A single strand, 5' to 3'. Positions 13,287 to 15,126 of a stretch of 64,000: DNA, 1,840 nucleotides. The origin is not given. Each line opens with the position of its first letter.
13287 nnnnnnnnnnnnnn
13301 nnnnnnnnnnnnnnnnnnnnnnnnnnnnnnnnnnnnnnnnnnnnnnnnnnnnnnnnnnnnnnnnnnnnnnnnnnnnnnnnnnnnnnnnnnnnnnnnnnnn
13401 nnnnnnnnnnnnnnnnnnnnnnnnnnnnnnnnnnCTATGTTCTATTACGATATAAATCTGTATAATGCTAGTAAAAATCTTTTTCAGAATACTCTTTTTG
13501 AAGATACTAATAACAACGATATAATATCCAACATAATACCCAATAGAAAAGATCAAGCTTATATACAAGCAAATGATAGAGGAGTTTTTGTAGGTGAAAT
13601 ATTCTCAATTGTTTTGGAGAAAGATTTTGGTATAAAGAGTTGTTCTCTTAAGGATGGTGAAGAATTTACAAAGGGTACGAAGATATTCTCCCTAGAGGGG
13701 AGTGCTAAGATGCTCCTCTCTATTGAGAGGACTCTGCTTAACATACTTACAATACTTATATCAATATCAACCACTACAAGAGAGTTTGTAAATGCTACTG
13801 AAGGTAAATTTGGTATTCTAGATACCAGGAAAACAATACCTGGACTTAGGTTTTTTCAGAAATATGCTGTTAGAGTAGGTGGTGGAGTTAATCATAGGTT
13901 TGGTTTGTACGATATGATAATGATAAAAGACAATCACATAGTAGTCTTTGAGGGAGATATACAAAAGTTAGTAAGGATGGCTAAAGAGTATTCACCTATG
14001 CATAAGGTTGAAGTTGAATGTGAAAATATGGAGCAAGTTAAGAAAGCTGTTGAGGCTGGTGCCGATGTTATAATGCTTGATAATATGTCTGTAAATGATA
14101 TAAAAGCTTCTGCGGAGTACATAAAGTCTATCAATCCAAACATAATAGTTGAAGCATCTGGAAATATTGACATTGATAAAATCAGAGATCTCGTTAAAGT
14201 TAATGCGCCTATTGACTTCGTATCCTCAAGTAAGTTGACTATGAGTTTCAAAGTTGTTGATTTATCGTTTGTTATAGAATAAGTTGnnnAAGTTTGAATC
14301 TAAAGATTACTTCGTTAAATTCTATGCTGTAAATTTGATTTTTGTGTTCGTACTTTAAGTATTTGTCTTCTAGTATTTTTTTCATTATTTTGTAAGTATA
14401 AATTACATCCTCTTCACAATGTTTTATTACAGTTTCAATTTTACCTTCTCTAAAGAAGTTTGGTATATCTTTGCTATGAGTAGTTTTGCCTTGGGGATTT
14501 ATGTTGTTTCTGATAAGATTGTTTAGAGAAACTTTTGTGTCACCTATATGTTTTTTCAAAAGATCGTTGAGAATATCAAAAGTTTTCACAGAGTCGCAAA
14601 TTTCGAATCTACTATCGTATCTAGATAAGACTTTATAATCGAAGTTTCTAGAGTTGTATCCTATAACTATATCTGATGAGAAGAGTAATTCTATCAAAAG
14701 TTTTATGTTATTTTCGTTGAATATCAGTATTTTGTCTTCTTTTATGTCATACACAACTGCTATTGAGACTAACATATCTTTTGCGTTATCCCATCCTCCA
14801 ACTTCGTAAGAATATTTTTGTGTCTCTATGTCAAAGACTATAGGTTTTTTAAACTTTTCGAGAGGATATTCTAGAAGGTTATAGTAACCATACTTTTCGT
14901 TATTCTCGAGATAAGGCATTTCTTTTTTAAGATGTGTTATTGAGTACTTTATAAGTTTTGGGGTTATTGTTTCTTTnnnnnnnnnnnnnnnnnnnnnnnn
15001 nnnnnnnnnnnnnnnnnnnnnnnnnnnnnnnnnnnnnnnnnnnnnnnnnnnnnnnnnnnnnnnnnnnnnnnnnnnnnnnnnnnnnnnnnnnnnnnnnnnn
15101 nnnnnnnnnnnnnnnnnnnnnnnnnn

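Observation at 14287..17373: Natural single-chain fusion of a MrfA/YprA-type DExH helicase (with DUF1998 zinc module) to a DEDDh 3'-5' exonuclease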

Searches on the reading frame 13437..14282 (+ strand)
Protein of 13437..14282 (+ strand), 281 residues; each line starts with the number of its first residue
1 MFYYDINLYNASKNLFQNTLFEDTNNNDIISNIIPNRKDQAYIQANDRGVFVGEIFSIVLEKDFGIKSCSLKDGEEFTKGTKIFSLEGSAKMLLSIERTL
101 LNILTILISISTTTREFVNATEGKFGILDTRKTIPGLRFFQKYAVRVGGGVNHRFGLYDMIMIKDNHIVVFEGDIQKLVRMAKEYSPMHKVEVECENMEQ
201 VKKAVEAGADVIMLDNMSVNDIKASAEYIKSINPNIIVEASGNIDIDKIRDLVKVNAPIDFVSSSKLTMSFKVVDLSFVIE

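Call 5: search_protein_families(library=pfam, proteins=[window:13437-14282:+], max_evalue=0.01)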
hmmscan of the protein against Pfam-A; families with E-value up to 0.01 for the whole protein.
window:13437-14282:+ (281 aa): 3 families
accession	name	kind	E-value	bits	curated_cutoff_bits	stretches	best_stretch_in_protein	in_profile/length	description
PF01729.25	QRPTase_C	-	1.2e-54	185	23.1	1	110-278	1-168/169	Quinolinate phosphoribosyl transferase, C-terminal domain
PF02749.22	QRPTase_N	-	4.5e-12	46.5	27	1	28-105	1-79/82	Quinolinate phosphoribosyl transferase, N-terminal domain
PF22596.2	Scabin-like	-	0.0015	18.9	27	0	112-192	48-122/130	Scabin-like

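Call 6: search_protein_families(library=ncbifam, proteins=[window:13437-14282:+], max_evalue=0.01)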
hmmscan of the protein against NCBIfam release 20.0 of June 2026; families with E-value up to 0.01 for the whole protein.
window:13437-14282:+ (281 aa): 6 families
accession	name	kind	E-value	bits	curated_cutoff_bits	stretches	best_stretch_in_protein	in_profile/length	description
TIGR00078.1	nadC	equivalog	2.3e-79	266.4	198.4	1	17-278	3-267/269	carboxylating nicotinate-nucleotide diphosphorylase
TIGR01334.1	modD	hypoth_equivalog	1.7e-26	93.3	178.85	1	12-262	4-261/277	ModD protein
NF041303.1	Indglycph_syn_Halo_TrpC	equivalog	0.0012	18.2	380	1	170-236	135-200/250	indole-3-glycerol phosphate synthase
TIGR00284.1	TIGR00284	hypoth_equivalog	0.0023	16.6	256.65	1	172-254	190-273/497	dihydropteroate synthase-like protein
NF006415.0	PRK08662.1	equivalog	0.0054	15.5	243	1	47-148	51-153/381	nicotinate phosphoribosyltransferase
NF005529.0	PRK07188.1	equivalog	0.0092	14.9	378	0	65-125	77-137/358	nicotinate phosphoribosyltransferase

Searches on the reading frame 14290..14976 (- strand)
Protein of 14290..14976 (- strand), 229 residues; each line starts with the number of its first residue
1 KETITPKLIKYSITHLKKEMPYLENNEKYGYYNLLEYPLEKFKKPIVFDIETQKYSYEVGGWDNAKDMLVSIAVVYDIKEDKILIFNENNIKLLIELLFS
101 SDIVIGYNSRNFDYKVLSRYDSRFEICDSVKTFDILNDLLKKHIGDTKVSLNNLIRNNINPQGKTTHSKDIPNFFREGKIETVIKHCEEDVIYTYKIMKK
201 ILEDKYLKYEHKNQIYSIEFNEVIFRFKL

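Call 19: search_solved_structures(query=A1, max_evalue=1, show_alignments=3)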
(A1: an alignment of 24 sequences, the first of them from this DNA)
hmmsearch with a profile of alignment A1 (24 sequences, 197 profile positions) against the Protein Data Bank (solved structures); distinct sequences matched with E-value up to 1: 25.
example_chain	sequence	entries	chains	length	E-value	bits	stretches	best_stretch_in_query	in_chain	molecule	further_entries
9qrf_A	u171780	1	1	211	9.2e-05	24.8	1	70-176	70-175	ancestor of diDNase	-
3iay_A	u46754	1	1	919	0.0046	19.3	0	80-120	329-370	DNA polymerase delta catalytic subunit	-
7kc0_A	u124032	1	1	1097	0.0073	18.6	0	80-120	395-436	DNA polymerase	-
6p1h_A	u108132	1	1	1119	0.0076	18.6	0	80-120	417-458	DNA polymerase delta catalytic subunit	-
7luf_A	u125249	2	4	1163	0.016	17.6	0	103-178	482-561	DNA polymerase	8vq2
2gv9_A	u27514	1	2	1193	0.016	17.5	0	103-178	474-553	DNA polymerase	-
8oj6_A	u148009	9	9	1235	0.016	17.5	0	103-178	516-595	DNA polymerase catalytic subunit | DNA polymerase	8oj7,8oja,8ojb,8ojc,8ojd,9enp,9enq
8exx_A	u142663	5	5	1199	0.016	17.5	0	103-178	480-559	DNA polymerase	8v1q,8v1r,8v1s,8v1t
9yc9_E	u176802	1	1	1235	0.018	17.4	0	103-178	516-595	UL30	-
6g2j_V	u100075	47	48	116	0.038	16.3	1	106-173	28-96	NADH dehydrogenase [ubiquinone] 1 alpha subcomplex subunit 5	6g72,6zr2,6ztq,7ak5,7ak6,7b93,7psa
7mpl_A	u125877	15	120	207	0.25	13.6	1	71-176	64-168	NanoRNase C | 3'-5' exonuclease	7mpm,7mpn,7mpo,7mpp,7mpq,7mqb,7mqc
8glt_0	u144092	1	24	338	0.31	13.3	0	10-58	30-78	C3-comp_O32-15, polyalanine model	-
9mrc_A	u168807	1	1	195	0.32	13.3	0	81-100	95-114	exodeoxyribonuclease III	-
9mrd_A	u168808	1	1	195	0.35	13.1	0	81-100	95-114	exodeoxyribonuclease III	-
1skr_A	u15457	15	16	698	0.36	13.1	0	49-104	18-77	DNA polymerase | DNA-directed DNA polymerase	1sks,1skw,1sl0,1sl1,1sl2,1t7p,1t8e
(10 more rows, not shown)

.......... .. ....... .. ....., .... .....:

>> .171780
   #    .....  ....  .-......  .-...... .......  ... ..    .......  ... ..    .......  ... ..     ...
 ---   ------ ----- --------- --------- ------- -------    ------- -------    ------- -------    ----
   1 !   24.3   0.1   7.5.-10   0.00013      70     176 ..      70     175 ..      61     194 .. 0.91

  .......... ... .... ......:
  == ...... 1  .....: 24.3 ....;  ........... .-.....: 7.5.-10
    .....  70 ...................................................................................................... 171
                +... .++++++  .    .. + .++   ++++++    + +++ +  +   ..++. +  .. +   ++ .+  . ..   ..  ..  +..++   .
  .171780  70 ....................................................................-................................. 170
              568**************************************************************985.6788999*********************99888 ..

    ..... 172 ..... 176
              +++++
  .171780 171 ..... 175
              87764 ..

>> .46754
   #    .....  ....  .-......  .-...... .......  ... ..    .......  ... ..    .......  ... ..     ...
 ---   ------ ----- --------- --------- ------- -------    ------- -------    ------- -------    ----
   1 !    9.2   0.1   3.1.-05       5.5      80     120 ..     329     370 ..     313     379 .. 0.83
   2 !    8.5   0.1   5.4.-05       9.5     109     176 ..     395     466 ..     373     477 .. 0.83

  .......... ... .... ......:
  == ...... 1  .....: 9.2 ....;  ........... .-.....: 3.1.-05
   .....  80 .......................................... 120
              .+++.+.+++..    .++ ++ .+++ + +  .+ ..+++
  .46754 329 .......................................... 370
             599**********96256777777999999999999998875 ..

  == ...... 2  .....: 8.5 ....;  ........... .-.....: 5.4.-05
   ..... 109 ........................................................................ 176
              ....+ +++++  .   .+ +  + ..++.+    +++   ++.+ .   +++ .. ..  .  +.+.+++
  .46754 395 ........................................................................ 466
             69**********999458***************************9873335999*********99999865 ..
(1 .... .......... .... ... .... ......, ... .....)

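Call 33: predict_structure(alignment_id=A1)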
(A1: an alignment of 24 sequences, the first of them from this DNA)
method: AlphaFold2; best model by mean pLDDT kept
length: 229 residues; sequences in the alignment: 24
mean_pLDDT: 91.9   pTM: 0.86
mean pLDDT of the five models: 91.9, 90.3, 89.9, 89.3, 85.1
residues with pLDDT >= 90: 193; 70-90: 18; 50-70: 14; < 50: 4
segments of 3 or more residues with pLDDT < 50: none
pLDDT, mean of each block of 10 residues (from residue 1): 52 59 90 93 96 97 96 98 98 98 96 97 92 95 92 97 90 97 97 98 97 96 93
secondary structure, 60 per line:
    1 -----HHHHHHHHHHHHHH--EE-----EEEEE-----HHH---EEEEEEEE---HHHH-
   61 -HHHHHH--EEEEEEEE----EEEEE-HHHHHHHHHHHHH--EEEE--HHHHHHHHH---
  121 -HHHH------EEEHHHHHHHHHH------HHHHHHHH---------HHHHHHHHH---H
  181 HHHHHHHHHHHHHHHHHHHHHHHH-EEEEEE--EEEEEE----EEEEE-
elements in order: H6-19 E29-33 E45-52 H56-59 H62-67 E70-77 E82-86 H88-100 E103-106 H109-117 H122-125 E132-134 H135-144 H151-158 H168-176 H180-204 E206-211 E214-219 E224-228

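Call 35: fold_search(model_id=the predicted structure, library=pdb)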
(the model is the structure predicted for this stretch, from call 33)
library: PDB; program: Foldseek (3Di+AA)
matches with E <= 10: 431; with E <= 0.001: 132
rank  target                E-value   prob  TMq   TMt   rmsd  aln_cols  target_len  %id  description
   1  5mdn_A                1.3e-06  1.00  0.53  0.18   4.3       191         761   15  Structure of the family B DNA polymerase from the hyperthermophilic archaeon Pyrobaculum calidifontis (released 2016-12-14)
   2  4ail_C                2.2e-06  1.00  0.53  0.18   4.4       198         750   17  Crystal Structure of an Evolved Replicating DNA Polymerase (released 2012-03-07)
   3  2xhb_A                2.7e-06  1.00  0.49  0.17   4.4       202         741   17  Crystal structure of DNA polymerase from Thermococcus gorgonarius in complex with hypoxanthine-containing DNA (released 2010-07-21)
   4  4ahc_A                2.9e-06  1.00  0.51  0.19   4.7       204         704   17  Crystal Structure of an Evolved Replicating DNA Polymerase (released 2012-03-07)
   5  7b0h_E                3.5e-06  1.00  0.52  0.19   9.4       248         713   15  TgoT_6G12 Ternary complex (released 2021-01-13)
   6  7b0g_A                4.2e-06  1.00  0.51  0.18   4.3       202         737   16  TgoT_6G12 binary with 2 hCTPs (released 2020-12-30)
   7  7b0h_F                4.2e-06  1.00  0.52  0.18   9.4       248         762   15  TgoT_6G12 Ternary complex (released 2021-01-13)
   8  9en0_A                4.8e-06  1.00  0.52  0.18   9.4       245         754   16  KOD-H4 DNA polymerase mutant in a unproductive binary complex with DNA:DNA containing six HNA nucleotides (released 2025-09-24)
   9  1wn7                  5.1e-06  1.00  0.52  0.18   4.1       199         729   18  Crystal structure of archaeal family B DNA polymerase mutant (released 2005-08-02)
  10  6q4t_A                5.8e-06  1.00  0.52  0.18   6.7       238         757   15  KOD DNA pol in a closed ternary complex with 7-deaza-7-(2-(2-hydroxyethoxy)-N-(prop-2-yn-1-yl)acetamide)-2-dATP (released 2019-02-27)
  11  1tgo                  5.8e-06  1.00  0.52  0.17   9.7       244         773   17  THERMOSTABLE B TYPE DNA POLYMERASE FROM THERMOCOCCUS GORGONARIUS (released 1999-03-22)
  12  7b08                  6.6e-06  1.00  0.51  0.18   4.2       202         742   16  TgoT apo (released 2020-12-30)
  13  7b0f_A                6.6e-06  1.00  0.51  0.18   4.3       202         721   15  TgoT_6G12 Binary complex (released 2020-12-30)
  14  5vu8_A                7.6e-06  1.00  0.53  0.18   4.3       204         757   18  TNA polymerase, closed ternary complex (released 2017-12-06)
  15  6isg_A                7.6e-06  1.00  0.51  0.17   4.0       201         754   13  Structure of 9N-I DNA polymerase incorporation with dG in the active site (released 2019-08-28)
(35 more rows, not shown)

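Call 37: search_protein_representatives(alignment_id=A1)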
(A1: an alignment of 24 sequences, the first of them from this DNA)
Query: 24 sequences, 197 profile positions. Proteins with E-value up to 0.001 (for the whole library): 4891; up to 1e-10: 2508; up to 1e-30: 590. The best 150 are listed.
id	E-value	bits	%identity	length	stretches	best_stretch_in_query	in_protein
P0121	9.4e-74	263.1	-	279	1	7-197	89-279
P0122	2.0e-73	262.0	-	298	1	16-197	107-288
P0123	3.0e-72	258.2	-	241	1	8-197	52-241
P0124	8.1e-72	256.8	-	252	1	16-197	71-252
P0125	5.1e-71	254.2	-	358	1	9-196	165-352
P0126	1.3e-70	252.8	-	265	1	13-196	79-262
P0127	3.5e-70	251.5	-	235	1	17-197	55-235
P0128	7.7e-70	250.3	-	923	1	3-197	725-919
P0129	4.3e-69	247.9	-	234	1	18-197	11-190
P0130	7.4e-69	247.1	-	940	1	18-197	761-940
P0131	1.3e-68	246.3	-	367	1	11-197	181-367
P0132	3.8e-68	244.8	-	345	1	20-195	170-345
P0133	4.7e-68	244.5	-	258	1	18-187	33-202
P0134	7.3e-68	243.9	-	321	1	8-197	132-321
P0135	1.1e-67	243.3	-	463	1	10-197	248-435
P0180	2.5e-61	222.6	-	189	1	21-197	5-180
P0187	6.8e-61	221.1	-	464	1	12-188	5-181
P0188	6.9e-61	221.1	-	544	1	24-197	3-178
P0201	5.3e-60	218.2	-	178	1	25-197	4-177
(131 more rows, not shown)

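Call 49: search_protein_families(library=pfam, proteins=[P0201, P0187, P0188], max_evalue=0.01)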
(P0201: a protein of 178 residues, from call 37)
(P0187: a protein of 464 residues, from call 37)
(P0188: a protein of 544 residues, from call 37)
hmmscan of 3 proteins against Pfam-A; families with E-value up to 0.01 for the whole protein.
P0201 (178 aa): 3 families
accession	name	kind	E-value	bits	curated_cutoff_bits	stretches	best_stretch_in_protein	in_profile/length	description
PF13482.12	RNase_H_2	-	4.3e-12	46.7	22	1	35-152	35-162/165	RNase_H superfamily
PF10108.15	DNA_pol_B_exo2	-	0.00028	21.1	24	1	81-151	99-170/213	Predicted 3'-5' exonuclease related to the exonuclease domain of PolB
PF01612.26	DNA_pol_A_exo1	-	0.00033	21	23.6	1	35-152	52-166/173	3'-5' exonuclease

P0187 (464 aa): 4 families
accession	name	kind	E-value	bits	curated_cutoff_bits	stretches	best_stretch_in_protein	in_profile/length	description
PF05565.16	Sipho_Gp157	-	9.6e-18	65.2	28.6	1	217-347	20-161/162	Siphovirus Gp157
PF01612.26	DNA_pol_A_exo1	-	3.5e-05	24.1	23.6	1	17-166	22-166/173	3'-5' exonuclease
PF13482.12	RNase_H_2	-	9.8e-05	22.8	22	1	18-165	1-161/165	RNase_H superfamily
PF10108.15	DNA_pol_B_exo2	-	0.00048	20.3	24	1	113-168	117-173/213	Predicted 3'-5' exonuclease related to the exonuclease domain of PolB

P0188 (544 aa): 1 family
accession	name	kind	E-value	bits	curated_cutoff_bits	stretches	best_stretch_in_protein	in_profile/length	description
PF13482.12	RNase_H_2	-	1.9e-07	31.6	22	1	4-149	1-158/165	RNase_H superfamily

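Call 55: find_encoding_contigs(protein=P0180, flank=5000, max_places=3)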
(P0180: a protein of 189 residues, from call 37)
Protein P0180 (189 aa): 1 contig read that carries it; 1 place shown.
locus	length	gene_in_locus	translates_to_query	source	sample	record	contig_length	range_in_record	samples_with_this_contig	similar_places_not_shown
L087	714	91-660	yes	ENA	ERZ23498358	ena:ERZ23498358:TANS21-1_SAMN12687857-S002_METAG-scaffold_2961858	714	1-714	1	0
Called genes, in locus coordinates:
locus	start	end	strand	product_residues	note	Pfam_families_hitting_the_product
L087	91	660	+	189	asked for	-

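Call 56: find_encoding_contigs(protein=P0133, flank=5000, max_places=3)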
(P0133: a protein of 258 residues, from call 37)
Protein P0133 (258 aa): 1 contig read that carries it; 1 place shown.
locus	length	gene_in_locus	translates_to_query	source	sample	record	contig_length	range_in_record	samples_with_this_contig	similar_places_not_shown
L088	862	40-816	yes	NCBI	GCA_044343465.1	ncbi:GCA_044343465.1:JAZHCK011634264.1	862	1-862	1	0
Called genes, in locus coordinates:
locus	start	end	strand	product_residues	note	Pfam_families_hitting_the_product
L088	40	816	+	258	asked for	PF13482:RNase_H_2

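Call 57: find_encoding_contigs(protein=P0201, flank=5000, max_places=3)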
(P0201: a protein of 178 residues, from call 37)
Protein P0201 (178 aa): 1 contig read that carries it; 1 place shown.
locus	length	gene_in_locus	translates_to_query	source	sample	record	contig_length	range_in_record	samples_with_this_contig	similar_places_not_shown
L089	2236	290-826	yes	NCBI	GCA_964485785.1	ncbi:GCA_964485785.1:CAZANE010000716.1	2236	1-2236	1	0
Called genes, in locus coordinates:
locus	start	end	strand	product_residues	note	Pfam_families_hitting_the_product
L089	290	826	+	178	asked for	PF13482:RNase_H_2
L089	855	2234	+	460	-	?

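Call 59: search_protein_families(library=pfam, proteins=[L089:855-2234:+], max_evalue=0.01)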
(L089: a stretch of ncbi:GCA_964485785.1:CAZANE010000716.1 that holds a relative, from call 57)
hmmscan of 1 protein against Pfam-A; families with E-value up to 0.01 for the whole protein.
L089:855-2234:+ (460 aa): 2 families
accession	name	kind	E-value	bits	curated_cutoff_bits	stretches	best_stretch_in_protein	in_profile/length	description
PF02875.26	Mur_ligase_C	-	6.2e-14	53.4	28.4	1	318-435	1-126/127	Mur ligase, glutamate ligase domain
PF08245.18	Mur_ligase_M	-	2.3e-12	47.7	24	1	136-290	37-199/200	Mur ligase middle domain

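Call 63: search_protein_families(library=pfam, alignment_id=A1, max_evalue=0.001)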
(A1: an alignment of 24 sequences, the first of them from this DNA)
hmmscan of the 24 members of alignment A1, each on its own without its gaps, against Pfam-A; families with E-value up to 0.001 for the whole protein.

A. member 1, seq(229 aa): 4 families
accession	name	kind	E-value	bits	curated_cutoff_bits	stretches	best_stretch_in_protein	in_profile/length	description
PF13482.12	RNase_H_2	-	6e-06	26.7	22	1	47-201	2-164/165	RNase_H superfamily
PF10108.15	DNA_pol_B_exo2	-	1.2e-05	25.5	24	1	132-198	105-170/213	Predicted 3'-5' exonuclease related to the exonuclease domain of PolB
PF01612.26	DNA_pol_A_exo1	-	4.9e-05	23.6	23.6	1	45-202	22-169/173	3'-5' exonuclease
PF08869.16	XisI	-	0.00022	22.1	25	1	38-110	24-100/110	XisI protein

B. families by the number of members that match (of 24 scanned): 4 families
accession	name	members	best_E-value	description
PF13482.12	RNase_H_2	23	5.8e-11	RNase_H superfamily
PF01612.26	DNA_pol_A_exo1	14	6.4e-08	3'-5' exonuclease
PF10108.15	DNA_pol_B_exo2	10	6.3e-06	Predicted 3'-5' exonuclease related to the exonuclease domain of PolB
PF08869.16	XisI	2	0.00022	XisI protein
